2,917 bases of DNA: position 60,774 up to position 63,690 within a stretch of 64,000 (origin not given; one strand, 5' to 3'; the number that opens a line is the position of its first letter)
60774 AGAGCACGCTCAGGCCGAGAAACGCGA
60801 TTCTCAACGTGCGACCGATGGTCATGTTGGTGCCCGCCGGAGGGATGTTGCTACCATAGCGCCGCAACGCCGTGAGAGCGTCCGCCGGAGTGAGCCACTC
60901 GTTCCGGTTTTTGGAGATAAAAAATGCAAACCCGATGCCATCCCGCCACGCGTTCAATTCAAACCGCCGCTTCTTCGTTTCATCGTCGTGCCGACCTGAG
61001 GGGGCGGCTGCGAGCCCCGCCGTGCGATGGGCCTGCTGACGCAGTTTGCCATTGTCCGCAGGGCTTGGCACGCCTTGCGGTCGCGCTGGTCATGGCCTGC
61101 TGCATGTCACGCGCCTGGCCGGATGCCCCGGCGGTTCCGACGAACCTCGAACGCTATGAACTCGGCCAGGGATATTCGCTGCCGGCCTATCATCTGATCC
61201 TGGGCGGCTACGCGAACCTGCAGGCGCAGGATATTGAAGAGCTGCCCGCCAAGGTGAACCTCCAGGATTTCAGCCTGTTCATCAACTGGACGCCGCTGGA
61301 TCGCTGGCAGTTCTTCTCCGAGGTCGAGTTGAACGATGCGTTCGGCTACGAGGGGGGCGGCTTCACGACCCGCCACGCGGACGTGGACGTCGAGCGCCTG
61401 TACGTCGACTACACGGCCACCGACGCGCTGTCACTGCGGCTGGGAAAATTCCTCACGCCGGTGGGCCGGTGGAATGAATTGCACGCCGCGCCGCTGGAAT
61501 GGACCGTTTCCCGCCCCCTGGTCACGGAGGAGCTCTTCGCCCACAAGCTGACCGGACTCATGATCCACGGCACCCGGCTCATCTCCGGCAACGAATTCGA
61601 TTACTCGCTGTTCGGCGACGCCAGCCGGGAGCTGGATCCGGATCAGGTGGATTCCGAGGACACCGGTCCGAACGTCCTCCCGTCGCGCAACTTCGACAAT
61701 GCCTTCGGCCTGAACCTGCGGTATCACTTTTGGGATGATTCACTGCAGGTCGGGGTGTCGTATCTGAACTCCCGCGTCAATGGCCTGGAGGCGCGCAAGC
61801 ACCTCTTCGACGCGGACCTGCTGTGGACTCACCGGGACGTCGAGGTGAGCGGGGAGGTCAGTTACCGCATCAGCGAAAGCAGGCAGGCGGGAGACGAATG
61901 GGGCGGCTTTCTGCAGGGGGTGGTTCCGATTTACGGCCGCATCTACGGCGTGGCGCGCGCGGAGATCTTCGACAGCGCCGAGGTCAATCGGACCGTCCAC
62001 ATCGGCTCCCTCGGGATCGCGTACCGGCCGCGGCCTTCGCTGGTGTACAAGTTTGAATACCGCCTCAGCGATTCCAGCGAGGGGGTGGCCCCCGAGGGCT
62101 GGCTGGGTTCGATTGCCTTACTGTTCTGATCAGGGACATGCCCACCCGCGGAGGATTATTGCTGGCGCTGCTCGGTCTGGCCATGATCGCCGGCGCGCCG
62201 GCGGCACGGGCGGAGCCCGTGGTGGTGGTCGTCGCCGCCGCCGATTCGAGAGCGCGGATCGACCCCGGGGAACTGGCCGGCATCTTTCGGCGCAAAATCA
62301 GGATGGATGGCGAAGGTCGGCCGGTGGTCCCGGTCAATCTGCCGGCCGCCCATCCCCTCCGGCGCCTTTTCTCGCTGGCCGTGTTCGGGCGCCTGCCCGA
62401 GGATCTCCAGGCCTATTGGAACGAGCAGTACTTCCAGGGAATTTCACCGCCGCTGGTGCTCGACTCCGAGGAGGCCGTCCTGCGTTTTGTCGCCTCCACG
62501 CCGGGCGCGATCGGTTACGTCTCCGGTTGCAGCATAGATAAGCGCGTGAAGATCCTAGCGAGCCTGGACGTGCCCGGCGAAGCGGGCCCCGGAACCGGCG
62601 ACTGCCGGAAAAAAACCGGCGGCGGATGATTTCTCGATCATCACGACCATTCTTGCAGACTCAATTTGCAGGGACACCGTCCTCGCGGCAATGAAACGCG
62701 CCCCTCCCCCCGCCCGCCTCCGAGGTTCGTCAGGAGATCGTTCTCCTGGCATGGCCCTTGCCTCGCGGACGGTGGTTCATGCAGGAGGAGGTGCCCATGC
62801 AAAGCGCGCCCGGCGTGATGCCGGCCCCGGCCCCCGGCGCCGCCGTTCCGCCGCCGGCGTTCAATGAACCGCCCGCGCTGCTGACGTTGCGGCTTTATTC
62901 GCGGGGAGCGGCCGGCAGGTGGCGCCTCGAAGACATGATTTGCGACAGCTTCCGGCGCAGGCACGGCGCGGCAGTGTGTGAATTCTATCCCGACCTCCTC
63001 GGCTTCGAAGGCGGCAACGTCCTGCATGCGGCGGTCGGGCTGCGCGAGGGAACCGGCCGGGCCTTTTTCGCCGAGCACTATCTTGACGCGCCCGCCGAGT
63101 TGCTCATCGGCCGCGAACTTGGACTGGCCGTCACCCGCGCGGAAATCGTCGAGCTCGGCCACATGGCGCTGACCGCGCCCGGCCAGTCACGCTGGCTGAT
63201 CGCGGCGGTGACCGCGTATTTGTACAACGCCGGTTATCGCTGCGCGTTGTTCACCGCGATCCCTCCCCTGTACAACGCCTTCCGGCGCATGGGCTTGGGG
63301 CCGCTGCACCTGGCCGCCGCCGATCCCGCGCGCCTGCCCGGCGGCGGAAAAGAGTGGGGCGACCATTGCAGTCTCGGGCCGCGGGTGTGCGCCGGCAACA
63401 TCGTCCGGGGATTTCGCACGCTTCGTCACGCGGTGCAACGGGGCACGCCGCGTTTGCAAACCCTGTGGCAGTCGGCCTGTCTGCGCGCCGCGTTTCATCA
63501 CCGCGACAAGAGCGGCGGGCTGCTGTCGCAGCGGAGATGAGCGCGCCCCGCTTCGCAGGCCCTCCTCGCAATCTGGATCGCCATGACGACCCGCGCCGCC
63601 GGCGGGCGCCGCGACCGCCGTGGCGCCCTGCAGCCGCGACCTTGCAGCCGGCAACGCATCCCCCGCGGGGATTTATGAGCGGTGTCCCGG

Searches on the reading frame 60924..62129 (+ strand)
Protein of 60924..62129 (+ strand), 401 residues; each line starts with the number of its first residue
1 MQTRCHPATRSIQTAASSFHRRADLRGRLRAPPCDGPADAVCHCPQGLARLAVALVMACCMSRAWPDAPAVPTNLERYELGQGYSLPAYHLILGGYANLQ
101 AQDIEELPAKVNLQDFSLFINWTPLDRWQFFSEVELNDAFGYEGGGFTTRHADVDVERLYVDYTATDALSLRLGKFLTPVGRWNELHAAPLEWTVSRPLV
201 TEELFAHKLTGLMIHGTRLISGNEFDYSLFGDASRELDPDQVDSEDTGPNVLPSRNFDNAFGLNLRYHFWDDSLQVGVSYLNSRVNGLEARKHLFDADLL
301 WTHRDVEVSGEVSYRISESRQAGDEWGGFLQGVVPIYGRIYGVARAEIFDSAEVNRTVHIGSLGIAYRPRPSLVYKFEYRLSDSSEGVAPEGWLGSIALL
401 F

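Call 3: search_protein_families(library=pfam, proteins=[window:60924-62129:+], max_evalue=0.01)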
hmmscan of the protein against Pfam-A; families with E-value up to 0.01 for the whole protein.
window:60924-62129:+ (401 aa): 1 family
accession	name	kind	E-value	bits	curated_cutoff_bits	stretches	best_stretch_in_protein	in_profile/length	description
PF07642.17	BBP2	-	6.6e-05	22.7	26.2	0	137-200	67-128/339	Putative beta-barrel porin-2, OmpL-like. bbp2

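Call 4: search_protein_families(library=ncbifam, proteins=[window:60924-62129:+], max_evalue=0.01)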
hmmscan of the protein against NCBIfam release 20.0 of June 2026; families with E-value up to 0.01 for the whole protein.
window:60924-62129:+ (401 aa): 0 families

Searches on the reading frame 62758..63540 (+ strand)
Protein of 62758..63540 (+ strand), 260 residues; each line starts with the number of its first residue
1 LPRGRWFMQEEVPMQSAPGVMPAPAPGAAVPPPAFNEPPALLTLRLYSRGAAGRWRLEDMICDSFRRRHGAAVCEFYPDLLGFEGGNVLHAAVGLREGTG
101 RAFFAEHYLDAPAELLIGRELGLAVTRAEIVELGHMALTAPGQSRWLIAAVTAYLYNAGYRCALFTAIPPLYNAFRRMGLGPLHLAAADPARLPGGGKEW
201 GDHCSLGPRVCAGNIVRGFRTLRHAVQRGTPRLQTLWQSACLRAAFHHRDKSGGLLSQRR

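Call 3: search_protein_families(library=pfam, proteins=[window:62758-63540:+], max_evalue=0.01)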
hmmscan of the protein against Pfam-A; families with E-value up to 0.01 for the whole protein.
window:62758-63540:+ (260 aa): 1 family
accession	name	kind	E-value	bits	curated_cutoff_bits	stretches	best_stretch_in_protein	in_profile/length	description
PF12261.14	T_hemolysin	-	2.2e-43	148.5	27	1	50-217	4-172/174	Thermostable hemolysin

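Call 4: search_protein_families(library=ncbifam, proteins=[window:62758-63540:+], max_evalue=0.01)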
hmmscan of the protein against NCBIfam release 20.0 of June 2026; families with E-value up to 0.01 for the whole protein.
window:62758-63540:+ (260 aa): 0 families

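Call 53: search_solved_structures(query=window:62797-63540:+, max_evalue=1)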
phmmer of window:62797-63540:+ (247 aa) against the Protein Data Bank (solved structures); distinct sequences matched with E-value up to 1: 0.

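Call 82: predict_structure(protein=window:62797-63540:+)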
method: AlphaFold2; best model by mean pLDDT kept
length: 247 residues; sequences in the alignment: 1
mean_pLDDT: 38.4   pTM: 0.22
mean pLDDT of the five models: 38.4, 37.6, 35.5, 33.0, 31.2
residues with pLDDT >= 90: 0; 70-90: 0; 50-70: 14; < 50: 233
segments of 3 or more residues with pLDDT < 50: 15-47, 49-52, 55-247
pLDDT, mean of each block of 10 residues (from residue 1): 54 48 33 31 45 46 36 34 35 31 29 38 39 41 37 38 37 36 35 35 41 42 42 38 40
secondary structure, 60 per line:
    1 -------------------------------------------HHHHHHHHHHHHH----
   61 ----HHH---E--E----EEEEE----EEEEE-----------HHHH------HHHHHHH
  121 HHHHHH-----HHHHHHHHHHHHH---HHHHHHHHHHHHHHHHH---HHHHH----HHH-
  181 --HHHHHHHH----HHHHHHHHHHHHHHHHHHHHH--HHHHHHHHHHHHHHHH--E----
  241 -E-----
elements in order: H44-56 E79-83 E88-92 H104-107 H114-126 H132-144 H148-164 H168-172 H183-190 H195-215 H218-233
